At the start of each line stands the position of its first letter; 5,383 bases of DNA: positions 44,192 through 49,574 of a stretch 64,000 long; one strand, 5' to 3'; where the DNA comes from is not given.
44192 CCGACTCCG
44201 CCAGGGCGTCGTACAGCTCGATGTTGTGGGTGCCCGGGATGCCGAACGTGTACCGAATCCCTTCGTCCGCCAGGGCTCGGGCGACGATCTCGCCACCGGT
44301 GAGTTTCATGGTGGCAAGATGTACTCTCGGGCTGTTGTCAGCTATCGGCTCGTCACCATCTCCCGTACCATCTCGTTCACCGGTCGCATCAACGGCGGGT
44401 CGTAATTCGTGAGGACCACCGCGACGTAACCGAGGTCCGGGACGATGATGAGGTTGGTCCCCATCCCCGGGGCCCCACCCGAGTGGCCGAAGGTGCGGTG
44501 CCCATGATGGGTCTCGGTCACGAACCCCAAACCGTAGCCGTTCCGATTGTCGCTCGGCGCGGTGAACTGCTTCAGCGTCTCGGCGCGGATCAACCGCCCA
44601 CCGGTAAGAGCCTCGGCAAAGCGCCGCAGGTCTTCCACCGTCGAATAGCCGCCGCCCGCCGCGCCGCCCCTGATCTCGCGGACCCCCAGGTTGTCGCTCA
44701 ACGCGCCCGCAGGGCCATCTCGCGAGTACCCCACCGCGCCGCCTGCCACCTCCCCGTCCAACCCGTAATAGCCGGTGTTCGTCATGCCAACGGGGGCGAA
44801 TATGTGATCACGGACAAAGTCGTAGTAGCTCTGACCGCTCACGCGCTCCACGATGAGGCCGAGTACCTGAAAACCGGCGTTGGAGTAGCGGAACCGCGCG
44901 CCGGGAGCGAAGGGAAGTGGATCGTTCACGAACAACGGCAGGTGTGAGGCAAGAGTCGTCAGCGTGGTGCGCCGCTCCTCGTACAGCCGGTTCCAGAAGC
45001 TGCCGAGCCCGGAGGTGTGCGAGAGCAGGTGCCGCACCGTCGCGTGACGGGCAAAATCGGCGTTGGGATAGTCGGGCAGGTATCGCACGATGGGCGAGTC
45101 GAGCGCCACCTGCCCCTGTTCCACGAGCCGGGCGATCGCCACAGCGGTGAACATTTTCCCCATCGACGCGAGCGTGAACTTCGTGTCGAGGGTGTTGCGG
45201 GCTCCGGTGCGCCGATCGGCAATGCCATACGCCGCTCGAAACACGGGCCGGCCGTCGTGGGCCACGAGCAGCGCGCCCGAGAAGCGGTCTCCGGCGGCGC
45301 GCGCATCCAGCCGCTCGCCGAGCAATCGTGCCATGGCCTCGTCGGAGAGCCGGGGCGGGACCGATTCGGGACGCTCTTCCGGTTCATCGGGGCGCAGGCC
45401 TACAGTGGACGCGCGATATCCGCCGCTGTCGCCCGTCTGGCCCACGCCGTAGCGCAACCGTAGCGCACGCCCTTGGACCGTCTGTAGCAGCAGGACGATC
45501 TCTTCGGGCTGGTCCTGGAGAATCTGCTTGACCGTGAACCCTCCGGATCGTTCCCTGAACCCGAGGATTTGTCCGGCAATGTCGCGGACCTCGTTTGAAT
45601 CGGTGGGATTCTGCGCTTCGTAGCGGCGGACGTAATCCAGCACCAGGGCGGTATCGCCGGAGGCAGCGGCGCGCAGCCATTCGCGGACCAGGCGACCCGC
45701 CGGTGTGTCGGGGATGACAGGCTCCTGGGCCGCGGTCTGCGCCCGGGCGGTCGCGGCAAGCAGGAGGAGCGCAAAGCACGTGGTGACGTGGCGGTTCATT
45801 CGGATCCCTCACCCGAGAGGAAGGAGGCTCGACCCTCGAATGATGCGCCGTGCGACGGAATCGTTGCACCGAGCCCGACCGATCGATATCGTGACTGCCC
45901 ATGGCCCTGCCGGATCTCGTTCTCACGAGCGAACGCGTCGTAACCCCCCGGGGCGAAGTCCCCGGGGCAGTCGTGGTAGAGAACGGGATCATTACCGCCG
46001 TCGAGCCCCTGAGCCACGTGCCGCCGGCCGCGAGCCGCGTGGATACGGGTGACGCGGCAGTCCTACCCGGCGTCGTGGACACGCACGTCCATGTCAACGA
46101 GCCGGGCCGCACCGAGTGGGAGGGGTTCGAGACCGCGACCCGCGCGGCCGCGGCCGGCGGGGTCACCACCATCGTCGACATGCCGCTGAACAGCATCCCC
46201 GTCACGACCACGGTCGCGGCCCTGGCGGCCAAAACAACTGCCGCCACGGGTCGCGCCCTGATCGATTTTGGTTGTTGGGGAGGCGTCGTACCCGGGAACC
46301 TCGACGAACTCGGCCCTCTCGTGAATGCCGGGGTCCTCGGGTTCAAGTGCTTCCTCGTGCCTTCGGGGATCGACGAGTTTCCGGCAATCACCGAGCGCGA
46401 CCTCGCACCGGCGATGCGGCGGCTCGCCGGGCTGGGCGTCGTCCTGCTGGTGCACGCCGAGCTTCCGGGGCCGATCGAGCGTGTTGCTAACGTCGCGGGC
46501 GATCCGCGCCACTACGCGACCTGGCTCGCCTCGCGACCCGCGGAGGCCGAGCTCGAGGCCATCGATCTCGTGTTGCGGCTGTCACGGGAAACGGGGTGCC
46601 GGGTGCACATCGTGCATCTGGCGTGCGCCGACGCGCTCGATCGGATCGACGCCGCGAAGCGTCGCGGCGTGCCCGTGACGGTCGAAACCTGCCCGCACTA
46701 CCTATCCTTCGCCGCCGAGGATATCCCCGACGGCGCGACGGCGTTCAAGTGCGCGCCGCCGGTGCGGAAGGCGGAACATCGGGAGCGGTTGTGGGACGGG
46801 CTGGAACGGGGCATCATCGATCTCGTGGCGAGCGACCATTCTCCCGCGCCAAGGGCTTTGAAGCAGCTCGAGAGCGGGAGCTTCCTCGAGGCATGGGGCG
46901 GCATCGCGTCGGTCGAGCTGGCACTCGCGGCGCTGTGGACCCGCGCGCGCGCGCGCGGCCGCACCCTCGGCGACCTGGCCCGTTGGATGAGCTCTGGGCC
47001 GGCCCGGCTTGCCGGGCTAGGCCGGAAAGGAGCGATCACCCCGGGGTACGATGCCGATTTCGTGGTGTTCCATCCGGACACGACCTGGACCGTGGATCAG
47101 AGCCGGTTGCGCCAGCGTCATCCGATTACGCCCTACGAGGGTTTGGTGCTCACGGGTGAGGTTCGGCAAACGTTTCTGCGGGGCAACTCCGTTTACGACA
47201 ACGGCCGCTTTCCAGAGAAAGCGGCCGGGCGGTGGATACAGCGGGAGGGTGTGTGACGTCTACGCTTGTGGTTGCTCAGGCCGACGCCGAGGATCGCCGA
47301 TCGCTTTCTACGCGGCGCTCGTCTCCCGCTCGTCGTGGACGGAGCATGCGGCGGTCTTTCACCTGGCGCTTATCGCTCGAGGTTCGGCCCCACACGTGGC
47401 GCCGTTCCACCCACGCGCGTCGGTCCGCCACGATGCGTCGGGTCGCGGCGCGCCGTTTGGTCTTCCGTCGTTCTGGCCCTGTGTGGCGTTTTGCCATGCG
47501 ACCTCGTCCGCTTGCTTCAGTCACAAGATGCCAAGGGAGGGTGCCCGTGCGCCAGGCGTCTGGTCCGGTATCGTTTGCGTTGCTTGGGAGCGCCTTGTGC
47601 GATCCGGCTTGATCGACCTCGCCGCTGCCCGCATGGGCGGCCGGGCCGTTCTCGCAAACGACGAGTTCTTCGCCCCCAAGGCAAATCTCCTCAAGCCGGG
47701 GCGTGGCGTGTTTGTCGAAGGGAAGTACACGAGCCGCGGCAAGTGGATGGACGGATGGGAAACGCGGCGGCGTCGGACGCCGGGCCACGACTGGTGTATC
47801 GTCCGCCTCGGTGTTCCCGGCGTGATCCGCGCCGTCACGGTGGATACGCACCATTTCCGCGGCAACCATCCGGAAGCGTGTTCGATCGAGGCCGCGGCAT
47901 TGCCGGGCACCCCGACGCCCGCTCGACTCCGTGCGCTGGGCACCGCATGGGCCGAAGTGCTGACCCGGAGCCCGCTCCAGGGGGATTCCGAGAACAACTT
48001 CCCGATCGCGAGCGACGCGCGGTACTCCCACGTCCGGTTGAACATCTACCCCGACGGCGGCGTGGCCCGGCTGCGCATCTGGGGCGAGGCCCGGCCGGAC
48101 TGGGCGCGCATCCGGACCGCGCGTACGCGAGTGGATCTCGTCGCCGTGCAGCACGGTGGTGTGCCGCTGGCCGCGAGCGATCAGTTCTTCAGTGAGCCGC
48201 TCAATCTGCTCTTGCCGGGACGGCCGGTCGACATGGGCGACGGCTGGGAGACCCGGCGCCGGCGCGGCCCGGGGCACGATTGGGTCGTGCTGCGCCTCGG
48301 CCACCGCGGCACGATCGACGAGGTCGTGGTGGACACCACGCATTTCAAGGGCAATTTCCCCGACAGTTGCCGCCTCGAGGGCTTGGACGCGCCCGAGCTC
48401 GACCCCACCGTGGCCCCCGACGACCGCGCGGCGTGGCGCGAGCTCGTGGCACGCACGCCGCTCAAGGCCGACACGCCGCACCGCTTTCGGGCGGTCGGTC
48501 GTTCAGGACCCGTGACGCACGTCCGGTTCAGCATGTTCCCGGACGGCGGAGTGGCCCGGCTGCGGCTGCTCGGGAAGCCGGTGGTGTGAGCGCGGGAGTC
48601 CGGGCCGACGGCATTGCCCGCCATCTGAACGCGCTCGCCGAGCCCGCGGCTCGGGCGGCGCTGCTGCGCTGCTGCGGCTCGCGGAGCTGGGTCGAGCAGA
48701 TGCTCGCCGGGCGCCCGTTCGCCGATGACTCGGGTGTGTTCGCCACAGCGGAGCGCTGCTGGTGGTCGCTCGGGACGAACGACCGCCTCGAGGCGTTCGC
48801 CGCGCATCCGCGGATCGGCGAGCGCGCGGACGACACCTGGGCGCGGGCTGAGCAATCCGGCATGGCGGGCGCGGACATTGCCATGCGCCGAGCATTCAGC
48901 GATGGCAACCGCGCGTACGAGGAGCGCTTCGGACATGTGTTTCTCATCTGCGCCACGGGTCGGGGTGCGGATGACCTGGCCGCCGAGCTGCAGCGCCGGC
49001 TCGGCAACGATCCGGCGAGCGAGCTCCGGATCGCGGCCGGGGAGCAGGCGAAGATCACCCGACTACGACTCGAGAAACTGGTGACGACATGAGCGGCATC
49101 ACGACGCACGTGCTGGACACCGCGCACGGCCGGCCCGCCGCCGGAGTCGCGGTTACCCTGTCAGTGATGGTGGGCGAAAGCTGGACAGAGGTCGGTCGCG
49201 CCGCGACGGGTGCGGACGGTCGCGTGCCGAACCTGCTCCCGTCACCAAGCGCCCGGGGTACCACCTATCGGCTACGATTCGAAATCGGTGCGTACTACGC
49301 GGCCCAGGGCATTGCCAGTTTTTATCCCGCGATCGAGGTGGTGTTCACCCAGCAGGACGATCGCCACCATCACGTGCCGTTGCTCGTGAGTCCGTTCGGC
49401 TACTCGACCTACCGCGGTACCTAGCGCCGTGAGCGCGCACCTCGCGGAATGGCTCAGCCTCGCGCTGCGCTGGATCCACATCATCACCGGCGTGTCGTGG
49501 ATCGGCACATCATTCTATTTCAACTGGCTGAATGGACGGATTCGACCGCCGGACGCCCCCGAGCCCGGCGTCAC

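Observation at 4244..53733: A family of elements built from tandem heptamer repeats, often as long hairpins (six copies in 64 kb)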

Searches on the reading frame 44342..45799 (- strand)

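Call 79: search_protein_families(library=pfam, proteins=[window:44342-45799:-], max_evalue=0.00001)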
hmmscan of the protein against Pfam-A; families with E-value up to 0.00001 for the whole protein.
window:44342-45799:- (485 aa): 1 family
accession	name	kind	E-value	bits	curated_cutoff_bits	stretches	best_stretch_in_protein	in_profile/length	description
PF00144.29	Beta-lactamase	-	1.7e-73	248.1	27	1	169-470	11-314/329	Beta-lactamase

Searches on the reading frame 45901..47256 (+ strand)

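Call 79: search_protein_families(library=pfam, proteins=[window:45901-47256:+], max_evalue=0.00001)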
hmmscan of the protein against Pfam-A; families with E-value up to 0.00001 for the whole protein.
window:45901-47256:+ (451 aa): 2 families
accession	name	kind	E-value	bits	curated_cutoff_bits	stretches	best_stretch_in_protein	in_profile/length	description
PF01979.26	Amidohydro_1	-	1.3e-25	90.9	25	1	54-431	2-345/345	Amidohydrolase family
PF07969.17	Amidohydro_3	-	5.7e-11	43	29.7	1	352-432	405-472/472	Amidohydrolase family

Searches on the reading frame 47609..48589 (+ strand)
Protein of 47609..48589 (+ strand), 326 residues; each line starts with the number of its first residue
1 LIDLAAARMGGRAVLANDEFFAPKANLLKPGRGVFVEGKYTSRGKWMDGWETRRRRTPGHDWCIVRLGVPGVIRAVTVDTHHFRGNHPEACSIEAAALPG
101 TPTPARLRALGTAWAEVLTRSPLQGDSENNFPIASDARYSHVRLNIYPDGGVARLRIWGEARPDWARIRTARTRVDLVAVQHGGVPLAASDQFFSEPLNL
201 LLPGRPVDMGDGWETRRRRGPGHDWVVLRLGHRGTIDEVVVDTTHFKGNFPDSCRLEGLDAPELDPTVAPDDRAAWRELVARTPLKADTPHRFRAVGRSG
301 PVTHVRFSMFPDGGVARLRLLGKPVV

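Call 80: search_protein_families(library=pfam, proteins=[window:47609-48589:+], max_evalue=0.00001)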
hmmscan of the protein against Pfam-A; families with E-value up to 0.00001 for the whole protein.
window:47609-48589:+ (326 aa): 1 family
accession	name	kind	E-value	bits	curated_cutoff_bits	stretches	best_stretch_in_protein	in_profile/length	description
PF03561.21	Allantoicase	-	2.5e-102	339.6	27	2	10-161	1-154/155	Allantoicase repeat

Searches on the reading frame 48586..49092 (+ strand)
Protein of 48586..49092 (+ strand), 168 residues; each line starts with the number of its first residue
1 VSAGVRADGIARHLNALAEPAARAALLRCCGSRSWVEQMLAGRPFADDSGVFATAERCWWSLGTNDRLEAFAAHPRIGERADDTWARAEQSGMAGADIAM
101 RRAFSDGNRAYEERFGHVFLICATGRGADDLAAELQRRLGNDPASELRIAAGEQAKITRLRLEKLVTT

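Call 80: search_protein_families(library=pfam, proteins=[window:48586-49092:+], max_evalue=0.00001)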
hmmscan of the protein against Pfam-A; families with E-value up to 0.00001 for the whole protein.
window:48586-49092:+ (168 aa): 1 family
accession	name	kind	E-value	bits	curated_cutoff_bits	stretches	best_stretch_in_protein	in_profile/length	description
PF09349.15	OHCU_decarbox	-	2.4e-42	145.5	24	1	15-163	1-155/155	OHCU decarboxylase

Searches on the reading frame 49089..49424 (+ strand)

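Call 80: search_protein_families(library=pfam, proteins=[window:49089-49424:+], max_evalue=0.00001)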
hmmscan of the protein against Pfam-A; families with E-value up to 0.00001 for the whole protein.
window:49089-49424:+ (111 aa): 1 family
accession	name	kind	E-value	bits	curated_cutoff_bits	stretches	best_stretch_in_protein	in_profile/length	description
PF00576.27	Transthyretin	-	2e-37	128.6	25.3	1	4-110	1-109/109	HIUase/Transthyretin family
